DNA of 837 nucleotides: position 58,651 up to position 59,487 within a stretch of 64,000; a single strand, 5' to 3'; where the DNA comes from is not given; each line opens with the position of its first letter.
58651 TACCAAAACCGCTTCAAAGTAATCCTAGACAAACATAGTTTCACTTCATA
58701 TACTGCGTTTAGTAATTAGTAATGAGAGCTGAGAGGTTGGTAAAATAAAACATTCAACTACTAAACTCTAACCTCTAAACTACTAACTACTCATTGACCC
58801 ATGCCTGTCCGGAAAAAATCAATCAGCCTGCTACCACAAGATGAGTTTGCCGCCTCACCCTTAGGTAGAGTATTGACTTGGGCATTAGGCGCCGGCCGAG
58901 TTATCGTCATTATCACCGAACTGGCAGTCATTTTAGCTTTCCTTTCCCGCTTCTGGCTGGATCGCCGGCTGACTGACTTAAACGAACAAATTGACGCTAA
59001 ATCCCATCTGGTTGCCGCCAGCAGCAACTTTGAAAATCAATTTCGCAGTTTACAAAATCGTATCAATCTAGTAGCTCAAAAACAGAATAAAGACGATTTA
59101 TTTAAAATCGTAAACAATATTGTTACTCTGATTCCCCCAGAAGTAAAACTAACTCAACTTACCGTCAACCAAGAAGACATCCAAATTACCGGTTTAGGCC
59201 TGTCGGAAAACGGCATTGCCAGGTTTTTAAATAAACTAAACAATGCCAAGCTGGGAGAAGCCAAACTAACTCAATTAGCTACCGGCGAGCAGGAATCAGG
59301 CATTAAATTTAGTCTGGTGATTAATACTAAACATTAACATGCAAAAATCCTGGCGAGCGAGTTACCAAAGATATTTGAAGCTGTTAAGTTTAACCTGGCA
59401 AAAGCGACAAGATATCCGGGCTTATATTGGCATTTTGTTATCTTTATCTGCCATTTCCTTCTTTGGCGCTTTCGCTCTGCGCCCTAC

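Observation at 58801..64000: Candidate novel surface/attachment gene cluster: pilN-pilO, small TM protein, FN3/CarbopepD surface protein, 572-aa cysteine-rich repeat protein, dockerin protein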

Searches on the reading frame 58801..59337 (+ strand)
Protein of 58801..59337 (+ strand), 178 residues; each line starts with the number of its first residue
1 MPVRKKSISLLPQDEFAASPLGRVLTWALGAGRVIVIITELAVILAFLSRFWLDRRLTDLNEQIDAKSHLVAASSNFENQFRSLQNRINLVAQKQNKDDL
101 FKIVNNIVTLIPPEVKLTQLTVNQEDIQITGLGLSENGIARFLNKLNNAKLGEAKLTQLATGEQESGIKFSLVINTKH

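Call 6: search_protein_families(library=pfam, proteins=[window:58801-59337:+], max_evalue=1)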
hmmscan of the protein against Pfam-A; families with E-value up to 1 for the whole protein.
window:58801-59337:+ (178 aa): 4 families
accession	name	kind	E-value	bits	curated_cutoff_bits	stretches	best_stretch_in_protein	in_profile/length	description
PF05137.18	PilN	-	1e-07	32.3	22.8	1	104-173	3-75/78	Fimbrial assembly protein (PilN)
PF25731.1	crAss_MUZ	-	0.064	11.7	27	1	73-132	589-651/1224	Crassvirus muzzle protein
PF12486.13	VasL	-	0.065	13.6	27.3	0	49-89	103-144/147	Type VI secretion system, EvfB, or VasL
PF14164.11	YqzH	-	0.23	11.9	30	1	78-108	28-58/64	YqzH-like protein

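Call 11: search_protein_families(library=ncbifam, proteins=[window:58801-59337:+], max_evalue=1)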
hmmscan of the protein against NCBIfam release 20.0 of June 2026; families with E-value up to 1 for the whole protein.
window:58801-59337:+ (178 aa): 2 families
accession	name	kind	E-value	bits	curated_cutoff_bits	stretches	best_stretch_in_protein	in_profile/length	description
NF004401.0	PRK05758.2-1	equivalog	0.0023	18.1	116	1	32-143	24-127/178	F0F1 ATP synthase subunit delta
NF040576.1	T2SS_GspM_XpsM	equivalog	0.056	13.1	60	1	38-101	9-71/180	type II secretion system protein GspM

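Call 25: find_homologous_proteins(query=A1, max_evalue=0.001)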
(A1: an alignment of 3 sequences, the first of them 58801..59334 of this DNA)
Query A1 (3 sequences) (178 aa, profile of the alignment): 1846 proteins with E <= 0.001 among 8000 candidates; the best 120 are listed.
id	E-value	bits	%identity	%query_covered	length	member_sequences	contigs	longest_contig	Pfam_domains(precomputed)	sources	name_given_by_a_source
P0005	2.1e-87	309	100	100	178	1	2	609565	PF05137.19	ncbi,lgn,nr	ncbi:PilN domain-containing protein [Candidatus Microgenomates bacterium]|nr:PilN domain-containing 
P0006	2.1e-84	300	34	97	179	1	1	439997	PF05137.19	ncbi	-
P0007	5.9e-84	298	53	98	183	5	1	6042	PF05137.19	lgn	-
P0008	1.3e-65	238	55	98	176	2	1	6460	-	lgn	-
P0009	2.4e-62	228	52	99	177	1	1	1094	PF05137.19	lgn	-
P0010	4.9e-61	224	42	98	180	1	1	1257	PF05137.19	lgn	-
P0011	1.7e-60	222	47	93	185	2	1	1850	PF05137.19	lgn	-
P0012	1.9e-60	222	51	100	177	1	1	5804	PF05137.19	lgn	-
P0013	5.9e-60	220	42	98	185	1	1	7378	PF05137.19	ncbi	-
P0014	7.9e-60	220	48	100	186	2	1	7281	PF05137.19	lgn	-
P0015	8.2e-60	220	45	92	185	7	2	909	PF05137.19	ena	-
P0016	1.3e-59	219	50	98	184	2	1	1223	-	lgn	-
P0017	6.8e-59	217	43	92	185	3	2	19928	PF05137.19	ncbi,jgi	ncbi:MAG: PilN domain-containing protein [Patescibacteria group bacterium]|jgi:Tfp pilus assembly pr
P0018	1.2e-58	216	40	97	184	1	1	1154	PF05137.19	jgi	jgi:Tfp pilus assembly protein PilN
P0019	1.5e-58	215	38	95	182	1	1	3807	PF05137.19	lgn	-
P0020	1.7e-58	215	48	96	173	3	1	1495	PF05137.19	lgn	-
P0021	4.1e-58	214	43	99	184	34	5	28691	PF05137.19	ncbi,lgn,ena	-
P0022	5.9e-58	213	46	97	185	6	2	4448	PF05137.19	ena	-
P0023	6.3e-58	213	44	100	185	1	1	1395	PF05137.19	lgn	-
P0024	8.2e-58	213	41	98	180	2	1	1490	PF05137.19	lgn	-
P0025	1.1e-57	213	40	98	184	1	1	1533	PF05137.19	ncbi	-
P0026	2.0e-57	212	46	99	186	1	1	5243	PF05137.19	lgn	-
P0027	2.1e-57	212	41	99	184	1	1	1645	PF05137.19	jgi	jgi:Tfp pilus assembly protein PilN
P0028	2.5e-57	211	42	98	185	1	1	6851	PF05137.19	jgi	jgi:Tfp pilus assembly protein PilN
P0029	2.6e-57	211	43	98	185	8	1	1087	PF05137.19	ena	-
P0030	2.6e-57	211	42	99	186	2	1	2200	PF05137.19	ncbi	-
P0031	3.0e-57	211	39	95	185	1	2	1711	PF05137.19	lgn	-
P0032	3.2e-57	211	40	98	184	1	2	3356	PF05137.19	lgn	-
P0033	7.4e-57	210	50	96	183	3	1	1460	PF05137.19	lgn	-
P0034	8.3e-57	210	43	100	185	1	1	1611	PF05137.19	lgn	-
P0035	1.5e-56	209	42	94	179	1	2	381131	PF05137.19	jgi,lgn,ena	-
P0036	1.6e-56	209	43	98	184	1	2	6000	PF05137.19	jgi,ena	-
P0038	2.7e-56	208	41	98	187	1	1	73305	PF05137.19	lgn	-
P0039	3.0e-56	208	41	91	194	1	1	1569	PF05137.19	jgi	-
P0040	3.6e-56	208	49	96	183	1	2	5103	PF05137.19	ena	-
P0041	4.1e-56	208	41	99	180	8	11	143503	PF05137.19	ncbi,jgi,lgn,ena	-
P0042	4.5e-56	207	41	92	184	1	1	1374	PF05137.19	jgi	-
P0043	4.8e-56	207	43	92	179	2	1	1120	PF05137.19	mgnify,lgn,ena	mgnify:CR=1 FL=1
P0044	4.8e-56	207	47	97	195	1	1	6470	PF05137.19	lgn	-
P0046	5.8e-56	207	46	92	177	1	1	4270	PF05137.19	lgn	-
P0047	5.8e-56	207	38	98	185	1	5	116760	PF05137.19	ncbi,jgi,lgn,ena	-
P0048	7.0e-56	207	43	94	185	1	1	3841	PF05137.19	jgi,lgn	-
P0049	7.1e-56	207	43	92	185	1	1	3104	PF05137.19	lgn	-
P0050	7.2e-56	207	40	96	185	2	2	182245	PF05137.19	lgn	-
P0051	1.1e-55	206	40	100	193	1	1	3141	PF05137.19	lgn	-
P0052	1.2e-55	206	42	98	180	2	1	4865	PF05137.19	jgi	jgi:Tfp pilus assembly protein PilN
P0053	1.2e-55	206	44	92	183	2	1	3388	PF05137.19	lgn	-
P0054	1.2e-55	206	45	98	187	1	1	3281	PF05137.19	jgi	jgi:Tfp pilus assembly protein PilN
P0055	1.4e-55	206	41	98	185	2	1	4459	PF05137.19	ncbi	-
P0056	1.5e-55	206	42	93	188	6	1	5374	PF05137.19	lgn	-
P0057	1.9e-55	205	45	90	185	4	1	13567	PF05137.19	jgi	-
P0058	2.9e-55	205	42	98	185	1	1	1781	PF05137.19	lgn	-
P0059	3.2e-55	205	42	99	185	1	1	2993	PF05137.19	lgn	-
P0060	3.4e-55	204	42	100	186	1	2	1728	PF05137.19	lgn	-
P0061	3.5e-55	204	42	92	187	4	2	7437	PF05137.19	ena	-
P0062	3.6e-55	204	41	98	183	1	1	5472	PF05137.19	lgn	-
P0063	3.6e-55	204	38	82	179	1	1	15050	PF05137.19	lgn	-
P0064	3.7e-55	204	40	96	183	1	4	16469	PF05137.19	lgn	-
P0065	4.0e-55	204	40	97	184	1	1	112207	PF05137.19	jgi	jgi:Tfp pilus assembly protein PilN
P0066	4.2e-55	204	49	84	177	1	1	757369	PF05137.19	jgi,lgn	jgi:Tfp pilus assembly protein PilN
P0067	4.3e-55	204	47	87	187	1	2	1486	PF05137.19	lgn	-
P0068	4.3e-55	204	42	100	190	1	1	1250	PF05137.19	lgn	-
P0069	4.7e-55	204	43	98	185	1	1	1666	PF05137.19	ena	-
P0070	6.1e-55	204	43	92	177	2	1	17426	PF05137.19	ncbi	-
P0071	8.0e-55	203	45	98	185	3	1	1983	PF05137.19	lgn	-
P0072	9.2e-55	203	41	99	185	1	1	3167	PF05137.19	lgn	-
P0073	9.7e-55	203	42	93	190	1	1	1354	PF05137.19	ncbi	-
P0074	1.0e-54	203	42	100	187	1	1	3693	PF05137.19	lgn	-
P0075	1.1e-54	203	45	85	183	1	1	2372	PF05137.19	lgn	-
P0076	1.1e-54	203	41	92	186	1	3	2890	PF05137.19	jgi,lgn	jgi:Tfp pilus assembly protein PilN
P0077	1.1e-54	203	45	83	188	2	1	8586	PF05137.19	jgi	jgi:Tfp pilus assembly protein PilN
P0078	1.2e-54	203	41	97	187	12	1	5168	PF05137.19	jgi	jgi:Tfp pilus assembly protein PilN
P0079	1.8e-54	202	41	95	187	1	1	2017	PF05137.19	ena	-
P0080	1.9e-54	202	39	98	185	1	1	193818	PF05137.19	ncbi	-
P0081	2.1e-54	202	42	97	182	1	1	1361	PF05137.19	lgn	-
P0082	2.1e-54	202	41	99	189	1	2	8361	PF05137.19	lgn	-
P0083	2.2e-54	202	39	99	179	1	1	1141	PF05137.19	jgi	-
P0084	2.4e-54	202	35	99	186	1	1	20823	PF05137.19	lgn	-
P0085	2.5e-54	202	41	99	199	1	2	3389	PF05137.19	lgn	-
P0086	2.6e-54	202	43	92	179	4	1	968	PF05137.19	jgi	-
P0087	2.6e-54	202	42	100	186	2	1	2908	PF05137.19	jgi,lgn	-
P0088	2.8e-54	202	45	98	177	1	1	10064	PF05137.19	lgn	-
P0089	2.8e-54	202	43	97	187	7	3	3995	PF05137.19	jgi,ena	-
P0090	3.0e-54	201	43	97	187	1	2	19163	PF05137.19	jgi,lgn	jgi:Tfp pilus assembly protein PilN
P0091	3.0e-54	201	41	99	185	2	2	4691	PF05137.19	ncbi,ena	-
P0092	3.1e-54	201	47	84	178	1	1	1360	PF05137.19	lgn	-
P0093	3.2e-54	201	41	92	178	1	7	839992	PF05137.19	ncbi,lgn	-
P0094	3.4e-54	201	43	82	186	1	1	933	PF05137.19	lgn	-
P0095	3.4e-54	201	42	98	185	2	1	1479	PF05137.19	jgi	jgi:Tfp pilus assembly protein PilN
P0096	3.5e-54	201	43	97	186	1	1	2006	PF05137.19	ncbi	-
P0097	3.7e-54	201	41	90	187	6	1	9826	PF05137.19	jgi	-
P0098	4.0e-54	201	40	94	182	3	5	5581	PF05137.19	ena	-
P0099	4.3e-54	201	42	93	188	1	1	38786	PF05137.19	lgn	-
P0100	4.4e-54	201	41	96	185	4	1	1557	PF05137.19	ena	-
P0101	4.4e-54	201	42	97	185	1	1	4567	PF05137.19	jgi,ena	-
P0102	4.8e-54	201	45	97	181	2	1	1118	PF05137.19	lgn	-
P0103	5.0e-54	201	37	97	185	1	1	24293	PF05137.19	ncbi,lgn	ncbi:MAG: PilN domain-containing protein [Patescibacteria group bacterium]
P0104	5.1e-54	201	42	98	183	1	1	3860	PF05137.19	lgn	-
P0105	5.1e-54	201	41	98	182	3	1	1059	PF05137.19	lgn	-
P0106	5.6e-54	201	39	98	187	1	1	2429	PF05137.19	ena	-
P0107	5.8e-54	200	42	90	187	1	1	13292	PF05137.19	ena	-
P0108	6.3e-54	200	45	84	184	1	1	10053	PF05137.19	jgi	jgi:Tfp pilus assembly protein PilN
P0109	6.8e-54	200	40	97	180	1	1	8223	PF05137.19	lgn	-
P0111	7.2e-54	200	45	98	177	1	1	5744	PF05137.19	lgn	-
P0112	7.6e-54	200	44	97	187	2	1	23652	PF05137.19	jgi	jgi:Tfp pilus assembly protein PilN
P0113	8.2e-54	200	39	97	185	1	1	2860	PF05137.19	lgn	-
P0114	9.4e-54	200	40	98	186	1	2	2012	PF05137.19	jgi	jgi:Tfp pilus assembly protein PilN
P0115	9.6e-54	200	42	98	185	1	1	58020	PF05137.19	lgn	-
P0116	1.1e-53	200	42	92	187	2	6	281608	PF05137.19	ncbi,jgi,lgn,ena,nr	ncbi:PilN domain-containing protein [Patescibacteria group bacterium]|nr:PilN domain-containing prot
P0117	1.1e-53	200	40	99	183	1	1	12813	PF05137.19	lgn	-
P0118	1.3e-53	199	46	92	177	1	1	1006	PF05137.19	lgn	-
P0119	1.4e-53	199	42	97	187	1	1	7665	PF05137.19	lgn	-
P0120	1.4e-53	199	40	90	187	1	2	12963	PF05137.19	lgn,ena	-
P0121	1.6e-53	199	41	80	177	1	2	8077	PF05137.19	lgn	-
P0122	1.6e-53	199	40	92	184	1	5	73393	PF05137.19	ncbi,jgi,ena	-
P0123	1.6e-53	199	41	92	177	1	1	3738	PF05137.19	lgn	-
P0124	1.7e-53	199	43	84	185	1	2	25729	PF05137.19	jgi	jgi:Tfp pilus assembly protein PilN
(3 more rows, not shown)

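Call 26: find_encoding_contigs(protein=P0093, flank=10000, max_places=1)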
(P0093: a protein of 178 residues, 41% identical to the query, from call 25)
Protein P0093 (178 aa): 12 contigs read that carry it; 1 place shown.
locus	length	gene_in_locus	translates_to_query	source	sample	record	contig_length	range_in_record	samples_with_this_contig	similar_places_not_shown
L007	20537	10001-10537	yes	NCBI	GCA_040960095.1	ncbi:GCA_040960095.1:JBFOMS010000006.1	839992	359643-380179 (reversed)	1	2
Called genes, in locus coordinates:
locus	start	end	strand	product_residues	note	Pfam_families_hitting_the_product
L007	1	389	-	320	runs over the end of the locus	-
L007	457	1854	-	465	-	PF00009:GTP_EFTU, PF00071:Ras (weak), PF01926:MMR_HSR1, PF22042:EF-G_D2, PF11987:IF-2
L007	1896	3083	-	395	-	PF08529:NusA_N, PF13184:KH_NusA_1st, PF26594:KH_NusA_2nd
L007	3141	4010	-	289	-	PF00226:DnaJ, PF01556:DnaJ_C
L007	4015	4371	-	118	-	-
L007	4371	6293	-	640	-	PF00012:HSP70, PF06723:MreB_Mbl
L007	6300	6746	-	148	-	PF01025:GrpE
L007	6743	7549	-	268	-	PF01628:HrcA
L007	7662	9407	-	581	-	PF03023:MurJ, PF13440:Polysacc_synt_3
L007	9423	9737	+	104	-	PF01649:Ribosomal_S20p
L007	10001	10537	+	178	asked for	PF05137:PilN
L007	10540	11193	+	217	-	-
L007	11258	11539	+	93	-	-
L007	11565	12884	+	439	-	PF16656:Pur_ac_phosph_N, PF19077:Big_13 (weak)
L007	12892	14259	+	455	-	-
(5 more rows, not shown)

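Call 27: find_encoding_contigs(protein=P0066, flank=10000, max_places=1)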
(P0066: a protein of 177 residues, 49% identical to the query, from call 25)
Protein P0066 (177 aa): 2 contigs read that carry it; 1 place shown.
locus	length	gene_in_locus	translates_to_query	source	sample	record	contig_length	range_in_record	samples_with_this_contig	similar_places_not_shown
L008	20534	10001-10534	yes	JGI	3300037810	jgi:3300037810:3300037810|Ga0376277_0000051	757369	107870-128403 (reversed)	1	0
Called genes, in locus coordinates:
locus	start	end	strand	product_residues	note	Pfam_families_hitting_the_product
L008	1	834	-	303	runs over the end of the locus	-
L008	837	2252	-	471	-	PF00009:GTP_EFTU, PF00071:Ras (weak), PF01926:MMR_HSR1, PF22042:EF-G_D2, PF03144:GTP_EFTU_D2 (faint), PF11987:IF-2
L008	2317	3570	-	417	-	PF08529:NusA_N, PF13184:KH_NusA_1st, PF26594:KH_NusA_2nd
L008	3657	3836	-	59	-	-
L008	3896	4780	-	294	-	PF00226:DnaJ, PF01556:DnaJ_C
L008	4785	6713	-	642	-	PF00012:HSP70, PF06723:MreB_Mbl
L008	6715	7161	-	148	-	PF01025:GrpE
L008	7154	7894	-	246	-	PF01628:HrcA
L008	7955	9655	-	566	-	PF03023:MurJ, PF13440:Polysacc_synt_3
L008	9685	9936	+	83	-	PF01649:Ribosomal_S20p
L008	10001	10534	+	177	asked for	PF05137:PilN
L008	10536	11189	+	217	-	-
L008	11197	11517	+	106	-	-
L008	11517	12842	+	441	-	PF00041:fn3 (weak), PF16656:Pur_ac_phosph_N, PF19077:Big_13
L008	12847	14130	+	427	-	-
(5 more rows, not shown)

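Call 28: find_encoding_contigs(protein=P0116, flank=10000, max_places=1)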
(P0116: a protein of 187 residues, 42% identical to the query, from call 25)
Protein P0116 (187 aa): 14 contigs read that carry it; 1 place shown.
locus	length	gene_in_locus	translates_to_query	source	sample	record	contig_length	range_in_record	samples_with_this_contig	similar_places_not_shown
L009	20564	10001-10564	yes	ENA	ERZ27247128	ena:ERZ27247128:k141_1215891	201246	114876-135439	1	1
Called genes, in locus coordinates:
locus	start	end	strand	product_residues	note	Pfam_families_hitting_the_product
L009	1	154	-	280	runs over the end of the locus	-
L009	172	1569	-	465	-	PF00009:GTP_EFTU, PF01926:MMR_HSR1, PF22042:EF-G_D2, PF03144:GTP_EFTU_D2 (faint), PF11987:IF-2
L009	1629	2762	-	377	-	PF08529:NusA_N, PF13184:KH_NusA_1st, PF26594:KH_NusA_2nd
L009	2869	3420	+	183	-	-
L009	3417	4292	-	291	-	PF00226:DnaJ, PF01556:DnaJ_C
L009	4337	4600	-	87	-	-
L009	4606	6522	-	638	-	PF00012:HSP70, PF06723:MreB_Mbl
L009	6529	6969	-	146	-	PF01025:GrpE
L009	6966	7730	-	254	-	PF01628:HrcA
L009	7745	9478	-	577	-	PF03023:MurJ, PF13440:Polysacc_synt_3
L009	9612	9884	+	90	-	PF01649:Ribosomal_S20p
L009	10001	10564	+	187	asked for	PF05137:PilN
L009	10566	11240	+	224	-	-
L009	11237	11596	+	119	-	-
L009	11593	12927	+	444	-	PF00041:fn3 (weak), PF16656:Pur_ac_phosph_N, PF13620:CarboxypepD_reg (faint), PF19077:Big_13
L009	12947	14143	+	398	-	-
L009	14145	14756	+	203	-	-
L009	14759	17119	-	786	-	PF02366:PMT, PF13231:PMT_2, PF16192:PMT_4TMC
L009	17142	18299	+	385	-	-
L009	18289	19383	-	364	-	PF03816:LytR_cpsA_psr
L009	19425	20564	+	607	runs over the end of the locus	PF00580:UvrD-helicase, PF13245:AAA_19, PF13087:AAA_12 (faint), PF13361:UvrD_C, PF13538:UvrD_C_2 (weak)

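Call 50: find_related_loci(query=A7, collection=genome_contigs, flank=10000)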
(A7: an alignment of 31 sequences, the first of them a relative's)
Query A7 (178 aa) in genome_contigs; peptide patterns used: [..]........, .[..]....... (x = any residue, [..] = any of these).
165 stretches matched a pattern; 156 encode a relative of the query (tblastn E <= 1e-3); the best 80 are kept; 80 distinct loci.
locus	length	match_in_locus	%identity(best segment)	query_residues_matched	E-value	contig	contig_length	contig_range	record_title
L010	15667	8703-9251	43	1-178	2e-40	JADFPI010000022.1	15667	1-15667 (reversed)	MAG: Patescibacteria group bacterium isolate B72T1L10 B72T1L10_NODE5613, whole genome shotgun sequence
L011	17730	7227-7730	48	6-171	5e-39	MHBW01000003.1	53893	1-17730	MAG: Candidatus Blackburnbacteria bacterium RIFCSPHIGHO2_01_FULL_43_15b rifcsphigho2_01_scaffold_1390, whole genome shot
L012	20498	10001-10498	44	1-167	2e-39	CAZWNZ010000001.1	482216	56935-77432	MAG TPA_asm: uncultured Gammaproteobacteria bacterium isolate SRP192927_co3_839 genome assembly, contig: NODE_2_length_4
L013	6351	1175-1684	43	1-168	7e-39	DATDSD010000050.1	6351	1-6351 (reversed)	MAG TPA_asm: Patescibacteria group bacterium isolate SMAG_U7994 k141_56612, whole genome shotgun sequence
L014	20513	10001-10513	40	4-172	3e-38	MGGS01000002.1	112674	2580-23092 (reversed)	MAG: Candidatus Woesebacteria bacterium RIFCSPHIGHO2_02_FULL_42_20 rifcsphigho2_02_scaffold_145, whole genome shotgun se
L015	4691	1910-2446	41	1-176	3e-38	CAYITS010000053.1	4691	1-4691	MAG TPA_asm: uncultured Gammaproteobacteria bacterium isolate ERP119705_co3_637 genome assembly, contig: NODE_25235_leng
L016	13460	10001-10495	42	1-161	5e-38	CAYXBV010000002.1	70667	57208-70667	MAG TPA_asm: uncultured Gammaproteobacteria bacterium isolate SRP191223_co1_10 genome assembly, contig: NODE_187_length_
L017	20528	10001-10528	40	1-172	3e-37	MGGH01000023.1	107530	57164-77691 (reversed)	MAG: Candidatus Woesebacteria bacterium RIFCSPHIGHO2_01_FULL_39_23 rifcsphigho2_01_scaffold_349, whole genome shotgun se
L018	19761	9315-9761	45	1-149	3e-37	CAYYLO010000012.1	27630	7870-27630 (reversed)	MAG TPA_asm: uncultured Gammaproteobacteria bacterium isolate binchicken_co144_799 genome assembly, contig: NODE_3634_le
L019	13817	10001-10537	39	1-175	2e-37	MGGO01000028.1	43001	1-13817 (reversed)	MAG: Candidatus Woesebacteria bacterium RIFCSPHIGHO2_01_FULL_44_10 rifcsphigho2_01_scaffold_7704, whole genome shotgun s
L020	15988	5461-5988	37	1-178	4e-37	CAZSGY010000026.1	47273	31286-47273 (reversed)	MAG TPA_asm: uncultured Gammaproteobacteria bacterium isolate binchicken_co169_197 genome assembly, contig: k99_403916,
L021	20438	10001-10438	48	4-149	1e-36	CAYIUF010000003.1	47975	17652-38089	MAG TPA_asm: uncultured Gammaproteobacteria bacterium isolate ERP119705_co5_572 genome assembly, contig: NODE_685_length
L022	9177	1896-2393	39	1-167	1e-36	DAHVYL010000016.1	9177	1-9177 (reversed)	MAG TPA_asm: Candidatus Woesebacteria bacterium isolate clean783 NODE_16_length_9177_cov_4.239011, whole genome shotgun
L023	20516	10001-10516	39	4-174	1e-36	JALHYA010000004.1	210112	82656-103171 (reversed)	MAG: Patescibacteria group bacterium isolate PFL142 seq_379968, whole genome shotgun sequence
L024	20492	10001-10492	44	1-163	7e-37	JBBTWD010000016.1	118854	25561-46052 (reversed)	MAG: Patescibacteria group bacterium isolate H43-bin018_1 H43_bin018_1_000000000016, whole genome shotgun sequence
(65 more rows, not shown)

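Call 60: search_solved_structures(query=A7, max_evalue=1)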
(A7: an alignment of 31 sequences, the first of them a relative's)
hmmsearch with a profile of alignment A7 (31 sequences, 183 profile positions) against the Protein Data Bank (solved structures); distinct sequences matched with E-value up to 1: 2.
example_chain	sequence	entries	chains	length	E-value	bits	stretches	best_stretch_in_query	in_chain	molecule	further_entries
3jc8_Na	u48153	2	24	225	1.5e-05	28.1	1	34-148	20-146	PilN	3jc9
4xa6_A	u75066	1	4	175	0.043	16.8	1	59-154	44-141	Gp7-MYH7(1777-1855)-EB1 chimera protein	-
